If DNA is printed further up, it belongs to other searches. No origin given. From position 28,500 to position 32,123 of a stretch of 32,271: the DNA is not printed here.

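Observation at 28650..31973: SAM / class III cyclase / STAND NTPase / TPR giant protein: an NLR-like architecture with a nucleotide cyclase in the effector position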

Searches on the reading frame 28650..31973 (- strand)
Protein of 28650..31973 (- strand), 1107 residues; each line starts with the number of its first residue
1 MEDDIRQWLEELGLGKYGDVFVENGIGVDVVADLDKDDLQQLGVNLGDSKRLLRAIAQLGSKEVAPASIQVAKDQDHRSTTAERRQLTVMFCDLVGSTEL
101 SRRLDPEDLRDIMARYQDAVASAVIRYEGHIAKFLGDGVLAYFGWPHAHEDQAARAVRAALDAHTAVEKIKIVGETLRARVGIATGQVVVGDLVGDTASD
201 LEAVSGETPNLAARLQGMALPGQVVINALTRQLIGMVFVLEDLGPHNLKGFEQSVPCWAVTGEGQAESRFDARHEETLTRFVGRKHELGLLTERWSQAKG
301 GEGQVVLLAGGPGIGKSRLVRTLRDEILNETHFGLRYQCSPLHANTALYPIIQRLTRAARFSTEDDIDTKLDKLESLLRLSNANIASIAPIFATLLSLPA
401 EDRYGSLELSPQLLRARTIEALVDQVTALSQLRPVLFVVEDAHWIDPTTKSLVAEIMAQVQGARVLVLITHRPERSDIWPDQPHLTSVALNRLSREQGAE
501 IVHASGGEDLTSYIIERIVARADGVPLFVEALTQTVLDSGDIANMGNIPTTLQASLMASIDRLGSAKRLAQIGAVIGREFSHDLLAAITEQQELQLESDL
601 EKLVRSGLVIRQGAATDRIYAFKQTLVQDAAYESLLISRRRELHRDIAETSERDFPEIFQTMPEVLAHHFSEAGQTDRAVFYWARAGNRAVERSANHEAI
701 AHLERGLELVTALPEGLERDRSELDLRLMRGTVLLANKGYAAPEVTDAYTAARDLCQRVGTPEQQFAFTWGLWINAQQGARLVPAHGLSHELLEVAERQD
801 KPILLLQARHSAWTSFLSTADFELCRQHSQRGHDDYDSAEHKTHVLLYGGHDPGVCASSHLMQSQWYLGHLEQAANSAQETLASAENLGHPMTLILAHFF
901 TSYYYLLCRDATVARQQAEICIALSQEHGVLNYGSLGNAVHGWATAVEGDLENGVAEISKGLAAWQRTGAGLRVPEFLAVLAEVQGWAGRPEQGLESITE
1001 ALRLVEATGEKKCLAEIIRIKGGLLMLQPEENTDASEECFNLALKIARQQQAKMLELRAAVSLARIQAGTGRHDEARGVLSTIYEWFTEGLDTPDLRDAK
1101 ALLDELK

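Call 3: search_protein_families(library=pfam, proteins=[window:28650-31973:-], max_evalue=0.1)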
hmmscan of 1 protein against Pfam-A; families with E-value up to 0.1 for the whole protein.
window:28650-31973:- (1107 aa): 10 families
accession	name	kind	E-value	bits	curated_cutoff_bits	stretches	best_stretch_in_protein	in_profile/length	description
PF13191.12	AAA_16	-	5.1e-19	69.8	32.6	1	280-467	1-166/167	AAA ATPase domain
PF00211.25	Guanylate_cyc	-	3.8e-17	62.9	21.9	1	85-260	7-181/183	Adenylate and Guanylate cyclase catalytic domain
PF00536.37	SAM_1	-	1.3e-13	51.5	23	1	3-59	6-63/64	SAM domain (Sterile alpha motif)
PF07647.24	SAM_2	-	1.2e-09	38.6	20.5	1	3-59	7-65/66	SAM domain (Sterile alpha motif)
PF13424.12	TPR_12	-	9.2e-06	26.2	30.1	1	1027-1085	13-73/77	Tetratricopeptide repeat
PF13401.12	AAA_22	-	8.7e-05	23.3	27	1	303-456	5-104/130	AAA domain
PF24883.2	NPHP3_N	-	0.033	14.8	24.8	1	294-339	14-58/164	Nephrocystin 3, N-terminal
PF05729.18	NACHT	-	0.049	13.9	26.7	0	305-335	2-32/167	NACHT domain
PF06414.18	Zeta_toxin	-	0.076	12.9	22.3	0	302-327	15-40/199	Zeta toxin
PF13245.12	AAA_19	-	0.088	13.4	25.1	0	303-328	11-36/134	AAA domain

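Call 4: search_protein_families(library=ncbifam, proteins=[window:28650-31973:-], max_evalue=0.1)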
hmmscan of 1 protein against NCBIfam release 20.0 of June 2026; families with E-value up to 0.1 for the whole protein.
window:28650-31973:- (1107 aa): 2 families
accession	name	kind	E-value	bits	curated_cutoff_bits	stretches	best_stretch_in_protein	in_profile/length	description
TIGR03903.1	TOMM_kin_cyc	equivalog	3.9e-158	528.5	705.75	1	57-1064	260-1265/1267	TOMM system kinase/cyclase fusion protein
NF058673.1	LipAdnlyCyLipJMY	equivalog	1.5e-12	47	800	1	80-251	289-440/449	bifunctional lipase/adenylate cyclase LipJ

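Call 5: search_protein_families(library=padloc, proteins=[window:28650-31973:-], max_evalue=0.1)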
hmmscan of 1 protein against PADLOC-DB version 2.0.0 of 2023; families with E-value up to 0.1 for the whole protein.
window:28650-31973:- (1107 aa): 9 families
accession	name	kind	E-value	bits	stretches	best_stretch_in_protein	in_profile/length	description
PDLC00734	PycC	-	1.5e-15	55.2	1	49-215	156-320/374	Pycsar cyclase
PDLC02367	PycC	-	2.2e-15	54.7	1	79-226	36-184/226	-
PDLC02370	PycC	-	1.5e-12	45.6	1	77-169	71-161/340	-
PDLC00767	PycC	-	8.1e-10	36.5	1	79-163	85-166/337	Pycsar cyclase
PDLC00766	PycC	-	9.6e-10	36.3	1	79-226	36-187/232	Pycsar cyclase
PDLC00764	PycC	-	4.9e-09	33.6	1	81-160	89-169/449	Pycsar cyclase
PDLC02369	PycC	-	3.7e-08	31.2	1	68-226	28-183/248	-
PDLC00763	PycC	-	0.00034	18.1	1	85-225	52-198/268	Pycsar cyclase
PDLC00761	PycC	-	0.0014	15.5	1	81-163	100-179/438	Pycsar cyclase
